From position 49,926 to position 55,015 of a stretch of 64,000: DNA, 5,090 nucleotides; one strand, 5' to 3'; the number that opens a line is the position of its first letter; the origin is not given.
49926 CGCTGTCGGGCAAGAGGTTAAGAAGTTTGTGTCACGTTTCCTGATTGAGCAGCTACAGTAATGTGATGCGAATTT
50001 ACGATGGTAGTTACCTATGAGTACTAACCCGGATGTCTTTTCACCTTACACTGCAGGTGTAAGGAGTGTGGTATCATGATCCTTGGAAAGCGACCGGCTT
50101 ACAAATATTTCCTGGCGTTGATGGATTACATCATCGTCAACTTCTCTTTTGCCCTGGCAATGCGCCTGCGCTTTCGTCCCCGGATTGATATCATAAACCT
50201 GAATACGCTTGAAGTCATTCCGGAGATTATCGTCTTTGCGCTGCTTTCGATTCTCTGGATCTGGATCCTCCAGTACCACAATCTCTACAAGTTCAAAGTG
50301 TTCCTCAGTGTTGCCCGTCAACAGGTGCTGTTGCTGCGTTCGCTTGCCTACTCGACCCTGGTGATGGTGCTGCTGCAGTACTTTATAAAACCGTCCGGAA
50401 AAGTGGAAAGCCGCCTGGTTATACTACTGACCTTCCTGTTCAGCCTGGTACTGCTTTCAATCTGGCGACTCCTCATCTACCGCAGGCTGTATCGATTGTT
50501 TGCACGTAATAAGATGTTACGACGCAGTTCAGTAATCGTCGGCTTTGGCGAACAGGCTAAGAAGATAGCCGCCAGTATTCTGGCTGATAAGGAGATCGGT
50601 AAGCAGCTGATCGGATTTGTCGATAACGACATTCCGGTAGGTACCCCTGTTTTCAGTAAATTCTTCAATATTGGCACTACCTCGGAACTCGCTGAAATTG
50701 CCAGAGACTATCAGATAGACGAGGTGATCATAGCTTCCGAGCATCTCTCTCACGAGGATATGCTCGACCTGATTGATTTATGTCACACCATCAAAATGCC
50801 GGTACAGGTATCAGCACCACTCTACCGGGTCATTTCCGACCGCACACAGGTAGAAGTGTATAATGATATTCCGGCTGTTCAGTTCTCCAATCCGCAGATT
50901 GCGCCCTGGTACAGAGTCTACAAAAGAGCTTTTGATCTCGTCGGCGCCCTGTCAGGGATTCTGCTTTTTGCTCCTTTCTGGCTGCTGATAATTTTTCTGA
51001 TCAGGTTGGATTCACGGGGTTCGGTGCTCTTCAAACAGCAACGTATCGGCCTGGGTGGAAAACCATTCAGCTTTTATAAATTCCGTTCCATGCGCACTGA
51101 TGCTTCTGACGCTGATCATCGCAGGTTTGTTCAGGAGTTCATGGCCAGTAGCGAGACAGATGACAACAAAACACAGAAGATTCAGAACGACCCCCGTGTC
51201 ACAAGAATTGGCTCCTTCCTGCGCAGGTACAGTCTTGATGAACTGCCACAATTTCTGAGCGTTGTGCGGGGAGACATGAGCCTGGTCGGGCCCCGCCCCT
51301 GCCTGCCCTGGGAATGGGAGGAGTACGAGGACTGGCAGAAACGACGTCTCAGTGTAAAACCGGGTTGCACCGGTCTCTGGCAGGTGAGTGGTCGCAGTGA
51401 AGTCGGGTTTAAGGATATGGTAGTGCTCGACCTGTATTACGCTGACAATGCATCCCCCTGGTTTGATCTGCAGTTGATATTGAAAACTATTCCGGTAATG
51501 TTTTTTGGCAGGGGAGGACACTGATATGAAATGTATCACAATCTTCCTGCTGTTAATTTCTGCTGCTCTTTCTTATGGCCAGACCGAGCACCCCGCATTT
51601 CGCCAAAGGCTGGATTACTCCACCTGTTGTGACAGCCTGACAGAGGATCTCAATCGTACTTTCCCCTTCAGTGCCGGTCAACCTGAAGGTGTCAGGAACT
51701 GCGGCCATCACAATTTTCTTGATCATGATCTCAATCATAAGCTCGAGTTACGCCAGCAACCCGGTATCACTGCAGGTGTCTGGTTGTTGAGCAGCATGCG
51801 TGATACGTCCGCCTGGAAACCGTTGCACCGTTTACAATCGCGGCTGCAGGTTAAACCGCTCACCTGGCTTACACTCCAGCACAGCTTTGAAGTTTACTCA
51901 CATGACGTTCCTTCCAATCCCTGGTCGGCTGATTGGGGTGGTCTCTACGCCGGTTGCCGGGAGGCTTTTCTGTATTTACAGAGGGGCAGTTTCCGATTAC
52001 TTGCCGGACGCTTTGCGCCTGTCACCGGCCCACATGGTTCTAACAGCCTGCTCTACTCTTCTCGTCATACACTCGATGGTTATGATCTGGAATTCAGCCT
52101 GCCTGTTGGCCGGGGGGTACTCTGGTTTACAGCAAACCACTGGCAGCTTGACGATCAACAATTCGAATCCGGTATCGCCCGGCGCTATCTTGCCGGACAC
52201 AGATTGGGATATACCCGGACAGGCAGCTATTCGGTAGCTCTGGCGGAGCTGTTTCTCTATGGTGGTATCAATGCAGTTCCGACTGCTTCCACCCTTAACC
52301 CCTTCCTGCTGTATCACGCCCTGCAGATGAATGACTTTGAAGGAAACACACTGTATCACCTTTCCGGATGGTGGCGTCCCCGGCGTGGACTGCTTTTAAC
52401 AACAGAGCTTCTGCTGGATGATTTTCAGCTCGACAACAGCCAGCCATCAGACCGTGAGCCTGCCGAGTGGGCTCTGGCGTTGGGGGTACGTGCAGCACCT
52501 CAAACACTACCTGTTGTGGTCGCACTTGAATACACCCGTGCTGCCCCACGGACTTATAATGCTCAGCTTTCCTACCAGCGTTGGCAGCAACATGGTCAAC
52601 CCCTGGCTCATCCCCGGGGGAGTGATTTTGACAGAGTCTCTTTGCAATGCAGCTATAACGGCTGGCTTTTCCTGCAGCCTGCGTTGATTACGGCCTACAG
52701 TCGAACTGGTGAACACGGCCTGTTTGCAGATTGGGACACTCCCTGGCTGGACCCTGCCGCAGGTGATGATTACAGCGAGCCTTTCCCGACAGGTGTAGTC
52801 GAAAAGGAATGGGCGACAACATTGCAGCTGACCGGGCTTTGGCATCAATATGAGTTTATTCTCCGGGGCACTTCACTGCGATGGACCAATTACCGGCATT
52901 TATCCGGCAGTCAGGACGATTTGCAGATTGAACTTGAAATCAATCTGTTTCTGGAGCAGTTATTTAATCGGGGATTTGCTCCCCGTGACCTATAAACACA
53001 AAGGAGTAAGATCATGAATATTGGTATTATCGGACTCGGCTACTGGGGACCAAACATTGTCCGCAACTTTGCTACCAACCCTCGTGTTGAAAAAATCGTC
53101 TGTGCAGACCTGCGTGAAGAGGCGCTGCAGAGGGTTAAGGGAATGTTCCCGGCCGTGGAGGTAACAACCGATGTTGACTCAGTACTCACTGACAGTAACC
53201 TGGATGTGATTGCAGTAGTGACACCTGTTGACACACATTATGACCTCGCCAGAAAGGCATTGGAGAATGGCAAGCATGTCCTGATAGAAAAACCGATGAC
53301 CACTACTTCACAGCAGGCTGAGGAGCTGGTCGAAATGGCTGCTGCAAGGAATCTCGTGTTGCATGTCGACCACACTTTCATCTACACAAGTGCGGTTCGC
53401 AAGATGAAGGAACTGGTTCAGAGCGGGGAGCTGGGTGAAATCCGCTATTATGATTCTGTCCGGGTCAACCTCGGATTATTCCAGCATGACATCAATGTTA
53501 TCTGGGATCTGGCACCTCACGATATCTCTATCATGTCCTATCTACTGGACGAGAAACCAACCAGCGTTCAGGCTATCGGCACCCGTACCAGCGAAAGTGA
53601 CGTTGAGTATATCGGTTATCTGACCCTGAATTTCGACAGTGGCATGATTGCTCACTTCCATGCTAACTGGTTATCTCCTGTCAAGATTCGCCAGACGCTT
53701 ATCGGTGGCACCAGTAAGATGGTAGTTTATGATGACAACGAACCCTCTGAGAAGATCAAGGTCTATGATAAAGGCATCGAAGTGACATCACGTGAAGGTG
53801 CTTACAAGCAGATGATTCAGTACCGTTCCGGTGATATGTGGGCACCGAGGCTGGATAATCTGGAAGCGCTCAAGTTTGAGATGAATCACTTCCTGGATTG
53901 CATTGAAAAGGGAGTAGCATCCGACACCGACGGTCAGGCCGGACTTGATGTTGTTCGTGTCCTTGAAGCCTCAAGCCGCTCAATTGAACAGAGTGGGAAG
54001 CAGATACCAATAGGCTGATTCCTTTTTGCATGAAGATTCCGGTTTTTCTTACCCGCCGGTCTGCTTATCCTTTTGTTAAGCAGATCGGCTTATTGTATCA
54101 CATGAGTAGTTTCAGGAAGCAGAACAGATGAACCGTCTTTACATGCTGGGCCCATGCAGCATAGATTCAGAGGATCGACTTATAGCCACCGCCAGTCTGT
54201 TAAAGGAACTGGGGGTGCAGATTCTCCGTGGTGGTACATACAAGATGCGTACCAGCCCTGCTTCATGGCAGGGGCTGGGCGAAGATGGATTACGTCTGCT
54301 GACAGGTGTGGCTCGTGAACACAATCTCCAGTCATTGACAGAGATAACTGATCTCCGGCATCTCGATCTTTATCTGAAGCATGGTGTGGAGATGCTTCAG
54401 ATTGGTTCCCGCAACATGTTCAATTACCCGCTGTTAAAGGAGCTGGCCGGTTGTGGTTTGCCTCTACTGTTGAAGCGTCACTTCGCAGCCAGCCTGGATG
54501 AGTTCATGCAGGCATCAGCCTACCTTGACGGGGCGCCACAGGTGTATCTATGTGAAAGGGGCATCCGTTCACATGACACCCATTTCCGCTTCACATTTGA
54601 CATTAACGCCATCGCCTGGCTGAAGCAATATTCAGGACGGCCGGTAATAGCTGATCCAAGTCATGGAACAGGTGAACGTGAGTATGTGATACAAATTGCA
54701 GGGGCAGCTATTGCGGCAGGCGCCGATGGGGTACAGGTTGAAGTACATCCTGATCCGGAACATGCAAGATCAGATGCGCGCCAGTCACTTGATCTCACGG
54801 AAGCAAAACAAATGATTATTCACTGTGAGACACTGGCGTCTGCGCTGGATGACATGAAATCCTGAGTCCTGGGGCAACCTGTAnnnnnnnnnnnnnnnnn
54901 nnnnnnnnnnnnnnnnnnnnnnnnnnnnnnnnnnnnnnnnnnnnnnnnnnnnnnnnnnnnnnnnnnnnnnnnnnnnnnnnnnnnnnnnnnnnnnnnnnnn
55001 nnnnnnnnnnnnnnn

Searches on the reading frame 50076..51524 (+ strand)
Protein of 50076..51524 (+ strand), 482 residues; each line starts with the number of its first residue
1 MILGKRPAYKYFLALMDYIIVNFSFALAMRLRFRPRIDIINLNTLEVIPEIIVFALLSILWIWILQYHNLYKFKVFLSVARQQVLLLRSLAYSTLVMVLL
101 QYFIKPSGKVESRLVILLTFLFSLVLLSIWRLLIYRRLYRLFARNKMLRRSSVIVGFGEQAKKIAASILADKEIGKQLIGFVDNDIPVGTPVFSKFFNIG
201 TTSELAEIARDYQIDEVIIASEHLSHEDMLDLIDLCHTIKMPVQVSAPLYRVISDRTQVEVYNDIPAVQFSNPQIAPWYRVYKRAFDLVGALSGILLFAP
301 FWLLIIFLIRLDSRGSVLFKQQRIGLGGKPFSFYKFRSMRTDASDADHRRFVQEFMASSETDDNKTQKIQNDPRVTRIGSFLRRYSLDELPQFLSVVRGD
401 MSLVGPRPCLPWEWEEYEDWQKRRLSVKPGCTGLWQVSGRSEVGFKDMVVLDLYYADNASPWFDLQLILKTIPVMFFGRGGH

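Call 7: search_protein_families(library=pfam, proteins=[window:50076-51524:+], max_evalue=0.001)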
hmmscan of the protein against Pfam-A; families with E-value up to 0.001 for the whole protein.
window:50076-51524:+ (482 aa): 2 families
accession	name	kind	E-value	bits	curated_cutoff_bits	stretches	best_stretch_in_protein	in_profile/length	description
PF02397.22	Bac_transf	-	5.7e-64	215.4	27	1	283-476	1-178/179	Bacterial sugar transferase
PF13727.12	CoA_binding_3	-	1.1e-13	52.1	25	1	70-236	5-164/175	CoA-binding domain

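Call 80: search_protein_families(library=ncbifam, proteins=[window:50076-51524:+], max_evalue=1e-10)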
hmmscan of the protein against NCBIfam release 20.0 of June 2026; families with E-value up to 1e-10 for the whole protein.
window:50076-51524:+ (482 aa): 10 families
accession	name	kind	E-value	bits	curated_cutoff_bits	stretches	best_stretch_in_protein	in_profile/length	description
TIGR03025.1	EPS_sugtrans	subfamily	7.2e-120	401.2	295.55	1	15-480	1-443/445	exopolysaccharide biosynthesis polyprenyl glycosylphosphotransferase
TIGR03023.1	WcaJ_sugtrans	equivalog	1.9e-102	343.9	410.75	1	16-479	2-450/453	undecaprenyl-phosphate glucose phosphotransferase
TIGR03022.1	WbaP_sugtrans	subfamily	4e-93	313.2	403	1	13-480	1-454/456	undecaprenyl-phosphate galactose phosphotransferase WbaP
NF041877.1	EPS_EpsZ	equivalog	6.6e-76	255.8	800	1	51-480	42-457/459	exopolysaccharide biosynthesis polyisoprenyl-phosphate hexose-1-phosphate transferase EpsZ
TIGR03013.1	EpsB_2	subfamily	4.4e-60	204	393.35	1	17-481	3-442/443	TIGR03013 family XrtA/PEP-CTERM system glycosyltransferase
NF052601.1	undeca_RfbP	equivalog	2.4e-59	200.5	330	1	278-478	40-238/244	undecaprenyl-phosphate galactose phosphotransferase family protein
NF011751.0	PRK15204.1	equivalog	6.1e-51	173.5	907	1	10-476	14-470/476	undecaprenyl-phosphate galactose phosphotransferase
NF007518.0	PRK10124.1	equivalog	4.7e-47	160.8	684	1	40-476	37-458/464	undecaprenyl-phosphate glucose phosphotransferase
NF050817.1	PolSacchBiosHfsE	equivalog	2.7e-41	141.8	750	1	52-476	49-460/467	polysaccharide biosynthesis protein HfsE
NF045514.1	glycotran_HepC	equivalog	4e-23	81.9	140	1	258-409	92-212/220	heterocyst development glycosyltransferase HepC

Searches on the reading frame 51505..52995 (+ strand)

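Call 7: search_protein_families(library=pfam, proteins=[window:51505-52995:+], max_evalue=0.001)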
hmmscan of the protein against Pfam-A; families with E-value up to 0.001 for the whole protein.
window:51505-52995:+ (496 aa): 1 family
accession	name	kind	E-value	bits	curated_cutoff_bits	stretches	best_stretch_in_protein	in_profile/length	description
PF14052.12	Caps_assemb_Wzi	-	0.00077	19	30.1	0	208-388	134-323/392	Capsule assembly protein Wzi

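Call 80: search_protein_families(library=ncbifam, proteins=[window:51505-52995:+], max_evalue=1e-10)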
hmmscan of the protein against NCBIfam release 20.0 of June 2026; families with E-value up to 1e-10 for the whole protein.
window:51505-52995:+ (496 aa): 0 families

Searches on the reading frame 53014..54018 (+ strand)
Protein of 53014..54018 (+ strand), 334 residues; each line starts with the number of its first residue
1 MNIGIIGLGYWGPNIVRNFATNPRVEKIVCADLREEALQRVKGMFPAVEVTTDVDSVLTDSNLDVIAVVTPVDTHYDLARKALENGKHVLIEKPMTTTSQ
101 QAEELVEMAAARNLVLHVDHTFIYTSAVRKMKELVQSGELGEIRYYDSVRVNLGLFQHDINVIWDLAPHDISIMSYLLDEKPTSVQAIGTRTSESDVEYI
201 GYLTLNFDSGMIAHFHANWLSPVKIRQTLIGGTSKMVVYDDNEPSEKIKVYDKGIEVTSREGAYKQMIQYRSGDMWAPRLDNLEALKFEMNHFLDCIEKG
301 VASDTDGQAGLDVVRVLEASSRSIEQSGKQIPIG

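Call 7: search_protein_families(library=pfam, proteins=[window:53014-54018:+], max_evalue=0.001)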
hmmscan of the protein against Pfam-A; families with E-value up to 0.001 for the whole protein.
window:53014-54018:+ (334 aa): 4 families
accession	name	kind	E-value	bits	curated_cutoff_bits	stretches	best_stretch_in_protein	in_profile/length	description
PF01408.29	GFO_IDH_MocA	-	6.3e-27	95.1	24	1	1-120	1-120/120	Oxidoreductase family, NAD-binding Rossmann fold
PF22725.1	GFO_IDH_MocA_C3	-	7.7e-17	61.9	27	1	128-233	1-119/124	GFO/IDH/MocA C-terminal domain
PF02894.22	GFO_IDH_MocA_C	-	2.2e-10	41.1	22.9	1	132-328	1-214/218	Oxidoreductase family, C-terminal alpha/beta domain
PF03447.22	NAD_binding_3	-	1.4e-05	26.2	24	1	7-117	1-114/116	Homoserine dehydrogenase, NAD binding domain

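Call 9: search_protein_families(library=ncbifam, proteins=[window:53014-54018:+], max_evalue=0.001)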
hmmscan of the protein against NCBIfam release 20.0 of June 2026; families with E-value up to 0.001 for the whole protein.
window:53014-54018:+ (334 aa): 16 families
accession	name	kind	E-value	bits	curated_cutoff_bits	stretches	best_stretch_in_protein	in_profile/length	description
NF040723.1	UDP-GlcNAcDh_Arch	equivalog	6.7e-47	160.5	450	1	1-318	1-295/302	UDP-N-acetylglucosamine 3-dehydrogenase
TIGR04380.1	myo_inos_iolG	equivalog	6.6e-30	104.1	355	1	1-326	2-325/330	inositol 2-dehydrogenase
NF008607.0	PRK11579.1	subfamily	1e-27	97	330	1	3-149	7-151/346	oxidoreductase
NF041392.1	XylDh_Gfo6_Halo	equivalog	1.4e-21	76.7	350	1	3-326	19-344/350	D-xylose 1-dehydrogenase Gfo6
NF007574.0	PRK10206.1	equivalog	3e-19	69.3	352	1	43-144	46-147/345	oxidoreductase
NF052479.1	LevoglcsnDh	equivalog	7.8e-19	67.6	650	1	24-146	35-157/386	levoglucosan dehydrogenase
NF058563.1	BT_2159_fam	equivalog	3.6e-17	62.4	650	1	2-144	2-144/350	disaccharide 3-dehydrogenase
NF052679.1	InsChiInosDhIolG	equivalog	5.8e-16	58.4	540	1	1-194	3-201/343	bifunctional inositol 2-dehydrogenase/D-chiro-inositol 1-dehydrogenase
NF058561.1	BT_2158_fam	equivalog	2.4e-11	42.9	750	1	1-147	36-181/487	glycoside 3-dehydrogenase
NF004976.0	PRK06349.1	subfamily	1.4e-05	24.4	205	1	1-117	5-128/430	homoserine dehydrogenase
TIGR00872.1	gnd_rel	equivalog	2.1e-05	23.9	297.2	0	1-54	1-51/299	phosphogluconate dehydrogenase (NAD(+)-dependent, decarboxylating)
NF005694.0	PRK07502.1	equivalog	0.00036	19.9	409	1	3-85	9-89/310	prephenate/arogenate dehydrogenase family protein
NF005814.0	PRK07680.1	equivalog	0.00045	19.5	278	1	1-112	1-114/275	late competence protein ComER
NF006307.0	PRK08507.1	equivalog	0.00049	19.4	295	1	1-97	1-93/275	prephenate dehydrogenase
NF006465.1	PRK08868.1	equivalog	0.00066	20.1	154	0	288-324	76-112/134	flagellar protein FlaG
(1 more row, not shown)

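Call 44: search_solved_structures(query=window:53014-54018:+, max_evalue=1e-10)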
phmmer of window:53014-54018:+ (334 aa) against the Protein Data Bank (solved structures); distinct sequences matched with E-value up to 1e-10: 53.
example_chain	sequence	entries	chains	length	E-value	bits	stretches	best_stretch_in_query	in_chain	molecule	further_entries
3c1a_A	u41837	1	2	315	2e-20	76.3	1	3-247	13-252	Putative oxidoreductase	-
7bvj_A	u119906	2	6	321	1.3e-19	73.6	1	1-220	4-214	Oxidoreductase, NAD-binding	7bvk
3kux_A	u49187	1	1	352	6.4e-19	71.4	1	3-149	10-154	Putative oxidoreductase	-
3gdo_A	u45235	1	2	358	1.1e-17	67.3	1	26-325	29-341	Uncharacterized oxidoreductase yvaA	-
3gfg_A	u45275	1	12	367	1.3e-17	67.1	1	26-325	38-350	Uncharacterized oxidoreductase yvaA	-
3e82_A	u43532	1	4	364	3.8e-17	65.5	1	2-218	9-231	Putative oxidoreductase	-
3evn_A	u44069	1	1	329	1.2e-16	63.8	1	25-212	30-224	Oxidoreductase, Gfo/Idh/MocA family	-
3f4l_A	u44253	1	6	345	4.8e-16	61.9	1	44-145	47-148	Putative oxidoreductase yhhX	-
3i23_A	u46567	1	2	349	3.7e-15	59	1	46-146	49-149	Oxidoreductase, Gfo/Idh/MocA family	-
3fd8_A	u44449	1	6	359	3.9e-15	58.9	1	46-146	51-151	Oxidoreductase, Gfo/Idh/MocA family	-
3fhl_A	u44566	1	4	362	4.4e-15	58.7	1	19-149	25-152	Putative oxidoreductase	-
7wzd_A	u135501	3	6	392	2.5e-14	56.3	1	2-150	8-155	4,5-dihydroxyphthalate dehydrogenase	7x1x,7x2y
3hnp_A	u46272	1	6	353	6.7e-14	54.9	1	22-148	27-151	Oxidoreductase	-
3e18_A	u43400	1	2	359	8.7e-14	54.5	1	20-242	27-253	oxidoreductase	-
6nor_A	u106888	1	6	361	1e-13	54.3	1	2-236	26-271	Putative NAD dependent dehydrogenase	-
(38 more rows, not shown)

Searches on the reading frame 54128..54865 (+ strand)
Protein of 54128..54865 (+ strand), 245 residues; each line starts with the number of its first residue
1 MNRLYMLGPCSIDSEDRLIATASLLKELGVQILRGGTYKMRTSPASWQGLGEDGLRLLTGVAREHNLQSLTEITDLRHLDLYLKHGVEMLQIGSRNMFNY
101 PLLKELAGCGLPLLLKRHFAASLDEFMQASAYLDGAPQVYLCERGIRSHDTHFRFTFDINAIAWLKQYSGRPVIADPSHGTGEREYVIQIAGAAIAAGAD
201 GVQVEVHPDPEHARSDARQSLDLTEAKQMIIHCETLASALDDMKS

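Call 7: search_protein_families(library=pfam, proteins=[window:54128-54865:+], max_evalue=0.001)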
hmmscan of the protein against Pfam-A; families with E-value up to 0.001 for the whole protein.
window:54128-54865:+ (245 aa): 2 families
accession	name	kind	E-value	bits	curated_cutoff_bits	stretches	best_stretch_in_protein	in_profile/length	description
PF00793.26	DAHP_synth_1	-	2.8e-54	184.3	25.5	1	6-230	21-258/270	DAHP synthetase I family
PF03102.20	NeuB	-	1.7e-08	34.6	22.1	1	50-243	53-239/241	NeuB family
